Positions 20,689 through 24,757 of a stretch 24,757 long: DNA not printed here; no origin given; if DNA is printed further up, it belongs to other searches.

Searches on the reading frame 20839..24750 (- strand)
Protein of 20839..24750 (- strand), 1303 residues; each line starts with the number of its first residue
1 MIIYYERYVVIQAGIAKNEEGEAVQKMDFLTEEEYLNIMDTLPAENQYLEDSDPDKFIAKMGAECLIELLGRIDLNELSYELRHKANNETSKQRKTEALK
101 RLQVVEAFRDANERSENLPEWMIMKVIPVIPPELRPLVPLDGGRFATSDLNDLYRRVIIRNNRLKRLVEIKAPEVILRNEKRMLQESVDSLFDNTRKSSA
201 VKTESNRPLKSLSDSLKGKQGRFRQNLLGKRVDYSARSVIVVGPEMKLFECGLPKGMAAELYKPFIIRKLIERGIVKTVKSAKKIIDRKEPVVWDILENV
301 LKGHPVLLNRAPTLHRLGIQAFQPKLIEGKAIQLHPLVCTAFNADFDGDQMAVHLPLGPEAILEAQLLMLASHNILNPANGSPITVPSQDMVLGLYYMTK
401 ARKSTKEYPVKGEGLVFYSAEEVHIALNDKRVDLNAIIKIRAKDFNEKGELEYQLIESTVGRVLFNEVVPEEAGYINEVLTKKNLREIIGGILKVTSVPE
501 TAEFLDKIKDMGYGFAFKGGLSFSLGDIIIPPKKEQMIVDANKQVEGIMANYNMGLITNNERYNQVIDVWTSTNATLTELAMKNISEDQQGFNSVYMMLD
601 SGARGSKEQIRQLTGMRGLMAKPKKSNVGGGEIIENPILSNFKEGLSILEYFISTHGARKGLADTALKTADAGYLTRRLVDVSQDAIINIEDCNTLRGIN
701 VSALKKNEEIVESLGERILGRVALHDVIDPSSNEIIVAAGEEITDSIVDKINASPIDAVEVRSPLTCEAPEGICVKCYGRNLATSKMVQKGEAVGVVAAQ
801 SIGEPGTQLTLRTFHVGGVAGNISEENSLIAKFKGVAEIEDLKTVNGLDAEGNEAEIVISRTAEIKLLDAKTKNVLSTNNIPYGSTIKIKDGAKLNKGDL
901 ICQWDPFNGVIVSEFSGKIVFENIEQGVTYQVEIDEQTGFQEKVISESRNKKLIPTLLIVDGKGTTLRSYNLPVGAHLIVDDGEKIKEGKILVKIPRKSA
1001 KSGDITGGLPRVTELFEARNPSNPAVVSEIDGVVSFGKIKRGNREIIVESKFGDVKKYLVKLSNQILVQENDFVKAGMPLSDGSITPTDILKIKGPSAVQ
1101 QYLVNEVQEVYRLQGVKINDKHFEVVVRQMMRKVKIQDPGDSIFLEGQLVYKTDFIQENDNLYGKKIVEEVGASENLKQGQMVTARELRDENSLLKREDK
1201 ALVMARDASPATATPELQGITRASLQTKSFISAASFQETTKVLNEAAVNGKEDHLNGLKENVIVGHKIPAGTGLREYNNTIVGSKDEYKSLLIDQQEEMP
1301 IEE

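Call 44: search_protein_families(library=pfam, proteins=[window:20839-24750:-], max_evalue=0.00001)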
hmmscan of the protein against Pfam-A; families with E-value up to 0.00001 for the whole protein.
window:20839-24750:- (1303 aa): 5 families
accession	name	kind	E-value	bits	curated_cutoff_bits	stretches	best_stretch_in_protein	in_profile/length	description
PF04998.22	RNA_pol_Rpb1_5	-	6.3e-69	232.8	28.5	1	645-1160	1-258/267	RNA polymerase Rpb1, domain 5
PF04997.17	RNA_pol_Rpb1_1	-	3.3e-47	161.8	39.7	1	2-227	96-312/312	RNA polymerase Rpb1, domain 1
PF00623.25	RNA_pol_Rpb1_2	-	3e-37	128.9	25.3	2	291-370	86-165/166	RNA polymerase Rpb1, domain 2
PF04983.23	RNA_pol_Rpb1_3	-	2.5e-27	96.2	28.9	1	374-528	1-162/162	RNA polymerase Rpb1, domain 3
PF05000.22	RNA_pol_Rpb1_4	-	8.3e-19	67.9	24.8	1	557-642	1-106/107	RNA polymerase Rpb1, domain 4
